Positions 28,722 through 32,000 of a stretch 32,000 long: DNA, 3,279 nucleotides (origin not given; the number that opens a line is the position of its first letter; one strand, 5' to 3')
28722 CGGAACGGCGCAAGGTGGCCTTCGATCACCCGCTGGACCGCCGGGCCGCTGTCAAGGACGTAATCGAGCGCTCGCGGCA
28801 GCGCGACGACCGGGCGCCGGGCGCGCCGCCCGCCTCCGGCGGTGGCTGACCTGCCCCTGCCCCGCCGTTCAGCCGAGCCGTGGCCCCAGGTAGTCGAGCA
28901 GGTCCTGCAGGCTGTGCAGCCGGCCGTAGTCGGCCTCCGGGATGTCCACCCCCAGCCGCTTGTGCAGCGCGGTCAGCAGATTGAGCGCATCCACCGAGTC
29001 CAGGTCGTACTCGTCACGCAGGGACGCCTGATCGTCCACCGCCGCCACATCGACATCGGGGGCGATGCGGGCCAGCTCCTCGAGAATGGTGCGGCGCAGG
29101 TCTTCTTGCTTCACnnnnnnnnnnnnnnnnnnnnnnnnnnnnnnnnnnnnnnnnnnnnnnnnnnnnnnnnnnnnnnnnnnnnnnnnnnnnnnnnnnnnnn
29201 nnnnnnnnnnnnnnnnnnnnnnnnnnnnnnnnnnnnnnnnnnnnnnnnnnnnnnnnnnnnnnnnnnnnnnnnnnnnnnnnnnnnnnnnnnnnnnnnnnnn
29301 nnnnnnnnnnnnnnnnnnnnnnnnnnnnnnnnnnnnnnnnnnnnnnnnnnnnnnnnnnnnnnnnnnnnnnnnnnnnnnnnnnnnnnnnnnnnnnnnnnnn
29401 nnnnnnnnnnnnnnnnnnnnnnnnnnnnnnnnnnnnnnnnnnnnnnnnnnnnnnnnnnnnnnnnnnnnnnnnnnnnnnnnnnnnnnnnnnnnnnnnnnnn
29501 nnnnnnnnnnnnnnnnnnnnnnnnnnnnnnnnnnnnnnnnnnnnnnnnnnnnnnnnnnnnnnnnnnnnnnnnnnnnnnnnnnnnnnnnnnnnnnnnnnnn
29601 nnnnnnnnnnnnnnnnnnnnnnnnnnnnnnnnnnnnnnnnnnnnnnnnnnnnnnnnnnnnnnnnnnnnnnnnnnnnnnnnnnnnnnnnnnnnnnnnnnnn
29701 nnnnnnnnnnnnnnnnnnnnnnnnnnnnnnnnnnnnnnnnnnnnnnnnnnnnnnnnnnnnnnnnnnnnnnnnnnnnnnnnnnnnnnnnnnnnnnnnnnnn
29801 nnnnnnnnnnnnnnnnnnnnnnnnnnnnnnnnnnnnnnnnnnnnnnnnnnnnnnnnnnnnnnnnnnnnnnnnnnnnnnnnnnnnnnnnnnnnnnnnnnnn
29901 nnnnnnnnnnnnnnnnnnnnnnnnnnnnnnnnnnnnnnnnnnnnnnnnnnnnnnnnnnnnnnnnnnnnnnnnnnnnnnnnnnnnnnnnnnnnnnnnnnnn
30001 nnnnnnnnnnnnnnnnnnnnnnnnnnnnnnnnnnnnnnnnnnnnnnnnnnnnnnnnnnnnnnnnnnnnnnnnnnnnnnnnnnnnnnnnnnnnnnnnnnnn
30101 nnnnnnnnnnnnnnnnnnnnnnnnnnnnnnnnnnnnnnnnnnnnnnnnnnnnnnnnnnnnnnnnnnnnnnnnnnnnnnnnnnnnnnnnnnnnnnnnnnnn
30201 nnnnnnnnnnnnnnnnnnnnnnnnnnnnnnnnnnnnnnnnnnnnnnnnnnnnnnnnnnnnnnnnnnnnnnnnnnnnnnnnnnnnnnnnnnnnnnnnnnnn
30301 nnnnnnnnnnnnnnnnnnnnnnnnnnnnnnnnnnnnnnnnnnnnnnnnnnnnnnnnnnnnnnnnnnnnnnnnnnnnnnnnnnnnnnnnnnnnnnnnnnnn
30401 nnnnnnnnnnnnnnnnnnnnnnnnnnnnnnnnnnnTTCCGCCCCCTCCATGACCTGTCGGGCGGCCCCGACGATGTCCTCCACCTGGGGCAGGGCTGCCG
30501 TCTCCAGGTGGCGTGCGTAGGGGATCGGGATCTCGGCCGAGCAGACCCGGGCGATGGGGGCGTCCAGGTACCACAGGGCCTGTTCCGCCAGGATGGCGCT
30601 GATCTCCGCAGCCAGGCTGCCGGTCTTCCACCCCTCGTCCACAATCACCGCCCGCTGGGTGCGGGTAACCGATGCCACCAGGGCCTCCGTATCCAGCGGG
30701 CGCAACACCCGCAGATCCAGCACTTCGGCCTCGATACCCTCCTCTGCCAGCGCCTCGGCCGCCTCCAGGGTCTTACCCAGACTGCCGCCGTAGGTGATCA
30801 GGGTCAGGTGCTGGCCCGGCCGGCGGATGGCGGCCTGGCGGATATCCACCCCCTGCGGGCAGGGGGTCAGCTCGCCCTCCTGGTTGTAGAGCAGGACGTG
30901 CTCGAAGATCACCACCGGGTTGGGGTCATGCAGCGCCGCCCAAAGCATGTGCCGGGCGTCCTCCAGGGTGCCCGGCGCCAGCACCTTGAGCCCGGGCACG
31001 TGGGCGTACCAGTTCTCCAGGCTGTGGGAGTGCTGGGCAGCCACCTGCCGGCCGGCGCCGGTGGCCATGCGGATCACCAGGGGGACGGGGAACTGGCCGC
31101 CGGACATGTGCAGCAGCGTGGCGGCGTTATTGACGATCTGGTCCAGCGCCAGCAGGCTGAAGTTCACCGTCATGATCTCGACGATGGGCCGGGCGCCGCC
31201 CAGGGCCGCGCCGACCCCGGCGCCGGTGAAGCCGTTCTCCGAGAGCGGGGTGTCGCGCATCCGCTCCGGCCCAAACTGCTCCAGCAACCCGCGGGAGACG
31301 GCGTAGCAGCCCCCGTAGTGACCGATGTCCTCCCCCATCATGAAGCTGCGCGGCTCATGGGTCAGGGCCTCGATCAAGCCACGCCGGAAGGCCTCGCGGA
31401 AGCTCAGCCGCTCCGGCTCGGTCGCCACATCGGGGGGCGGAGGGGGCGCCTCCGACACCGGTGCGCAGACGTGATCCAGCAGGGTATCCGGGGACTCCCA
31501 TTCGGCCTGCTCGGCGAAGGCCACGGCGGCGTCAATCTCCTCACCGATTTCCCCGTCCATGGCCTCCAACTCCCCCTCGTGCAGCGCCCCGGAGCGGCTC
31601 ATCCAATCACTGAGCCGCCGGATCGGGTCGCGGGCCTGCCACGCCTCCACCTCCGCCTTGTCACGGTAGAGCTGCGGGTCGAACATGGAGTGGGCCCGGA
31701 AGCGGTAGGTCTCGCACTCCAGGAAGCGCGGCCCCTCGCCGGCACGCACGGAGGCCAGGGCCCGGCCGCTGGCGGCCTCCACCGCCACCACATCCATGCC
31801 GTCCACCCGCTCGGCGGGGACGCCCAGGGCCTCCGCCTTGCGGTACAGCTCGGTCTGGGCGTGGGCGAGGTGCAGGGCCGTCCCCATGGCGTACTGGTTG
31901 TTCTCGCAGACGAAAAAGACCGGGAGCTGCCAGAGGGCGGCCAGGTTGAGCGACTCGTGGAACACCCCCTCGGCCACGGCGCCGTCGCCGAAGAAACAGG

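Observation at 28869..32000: Translationally coupled E1(alpha-beta fusion)-E2-ACP operon: a 2-oxoacid-dehydrogenase-like module with its own acyl carrier protein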

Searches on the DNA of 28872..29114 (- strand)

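Call 57: search_rna_families(sources=[L039, L012, L034, L036, L043, L041, L042], threshold=gathering)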
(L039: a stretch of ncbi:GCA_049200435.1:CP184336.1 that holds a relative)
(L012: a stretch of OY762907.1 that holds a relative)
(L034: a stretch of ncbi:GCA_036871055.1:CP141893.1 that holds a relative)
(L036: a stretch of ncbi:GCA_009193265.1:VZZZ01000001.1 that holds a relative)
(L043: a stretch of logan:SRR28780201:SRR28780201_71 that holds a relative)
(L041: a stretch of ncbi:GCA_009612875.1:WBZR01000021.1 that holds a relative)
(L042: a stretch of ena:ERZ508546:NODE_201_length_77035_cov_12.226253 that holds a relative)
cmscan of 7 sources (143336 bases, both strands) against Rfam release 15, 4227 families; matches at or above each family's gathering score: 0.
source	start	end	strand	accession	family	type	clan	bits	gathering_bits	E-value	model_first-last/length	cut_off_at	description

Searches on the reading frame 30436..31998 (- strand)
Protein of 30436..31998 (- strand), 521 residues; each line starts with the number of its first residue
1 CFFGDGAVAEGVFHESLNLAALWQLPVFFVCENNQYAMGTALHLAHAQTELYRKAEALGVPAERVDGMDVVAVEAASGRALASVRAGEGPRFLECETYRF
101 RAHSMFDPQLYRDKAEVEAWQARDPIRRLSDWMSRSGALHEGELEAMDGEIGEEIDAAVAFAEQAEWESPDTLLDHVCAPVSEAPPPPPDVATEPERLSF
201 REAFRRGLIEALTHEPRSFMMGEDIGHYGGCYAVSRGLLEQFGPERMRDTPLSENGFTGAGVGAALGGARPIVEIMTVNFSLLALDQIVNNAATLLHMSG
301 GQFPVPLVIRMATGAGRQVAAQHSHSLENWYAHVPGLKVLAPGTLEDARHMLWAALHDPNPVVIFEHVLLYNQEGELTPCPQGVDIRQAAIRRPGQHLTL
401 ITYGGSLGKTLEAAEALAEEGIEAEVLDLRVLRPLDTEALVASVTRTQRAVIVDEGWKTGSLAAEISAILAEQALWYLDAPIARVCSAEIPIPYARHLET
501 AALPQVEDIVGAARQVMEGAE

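Call 5: search_protein_families(library=ncbifam, proteins=[window:30436-31998:-], max_evalue=0.01)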
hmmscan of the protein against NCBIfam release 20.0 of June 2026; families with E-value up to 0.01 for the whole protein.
window:30436-31998:- (521 aa): 13 families
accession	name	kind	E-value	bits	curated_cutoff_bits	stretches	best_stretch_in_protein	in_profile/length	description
NF006667.0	PRK09212.1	subfamily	4.6e-118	393.9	321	1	197-517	3-323/327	pyruvate dehydrogenase complex E1 component subunit beta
NF008854.0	PRK11892.1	equivalog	5.1e-113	378.2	454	1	190-517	134-462/464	pyruvate dehydrogenase complex E1 component subunit beta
TIGR03182.1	PDH_E1_alph_y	equivalog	1.8e-66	224.2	393.85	1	1-177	137-313/315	pyruvate dehydrogenase (acetyl-transferring) E1 component subunit alpha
TIGR03181.1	PDH_E1_alph_x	equivalog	2e-51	174.9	411.35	1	1-179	149-328/341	pyruvate dehydrogenase (acetyl-transferring) E1 component subunit alpha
TIGR00204.1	dxs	equivalog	1.7e-22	79.7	465.95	1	243-475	350-574/616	1-deoxy-D-xylulose-5-phosphate synthase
NF004559.0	PRK05899.2-5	equivalog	2.4e-21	75.6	488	2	386-492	497-598/627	transketolase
NF008968.0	PRK12315.1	subfamily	1.6e-12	46.5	510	1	244-476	320-543/582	1-deoxy-D-xylulose-5-phosphate synthase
NF003933.0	PRK05444.2-2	equivalog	2.9e-12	45.9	395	1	240-474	331-561/606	1-deoxy-D-xylulose-5-phosphate synthase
NF004556.0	PRK05899.2-2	equivalog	7.9e-07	27.7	575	1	391-474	515-597/639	transketolase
TIGR03710.1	OAFO_sf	subfamily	6.8e-06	24.9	482.75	1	395-464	463-530/561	2-oxoacid:acceptor oxidoreductase subunit alpha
NF041170.1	Oxoac_fdxalpha_Archa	equivalog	1.3e-05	23.8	800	1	397-463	521-587/636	2-oxoacid:ferredoxin oxidoreductase subunit alpha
TIGR00232.1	tktlase_bact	equivalog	0.0017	16.8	682.25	0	1-97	147-241/654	transketolase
NF007201.0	PRK09622.1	equivalog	0.0037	16.2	590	1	398-466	270-341/405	2-oxoacid:ferredoxin oxidoreductase subunit alpha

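Call 6: search_protein_families(library=pfam, proteins=[window:30436-31998:-], max_evalue=0.01)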
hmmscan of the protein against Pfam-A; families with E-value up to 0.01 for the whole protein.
window:30436-31998:- (521 aa): 4 families
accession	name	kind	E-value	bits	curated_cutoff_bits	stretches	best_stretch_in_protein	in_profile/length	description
PF00676.26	E1_dh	-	5.6e-50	170.4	22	1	1-167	128-296/300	Dehydrogenase E1 component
PF02779.29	Transket_pyr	-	3.2e-35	121.8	27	1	198-372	3-173/174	Transketolase, pyrimidine binding domain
PF02780.25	Transketolase_C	-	1.4e-34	119.1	25.9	1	388-509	2-124/124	Transketolase, C-terminal domain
PF17147.9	PFOR_II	-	0.00026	21.7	27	1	399-473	4-81/102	Pyruvate:ferredoxin oxidoreductase core domain II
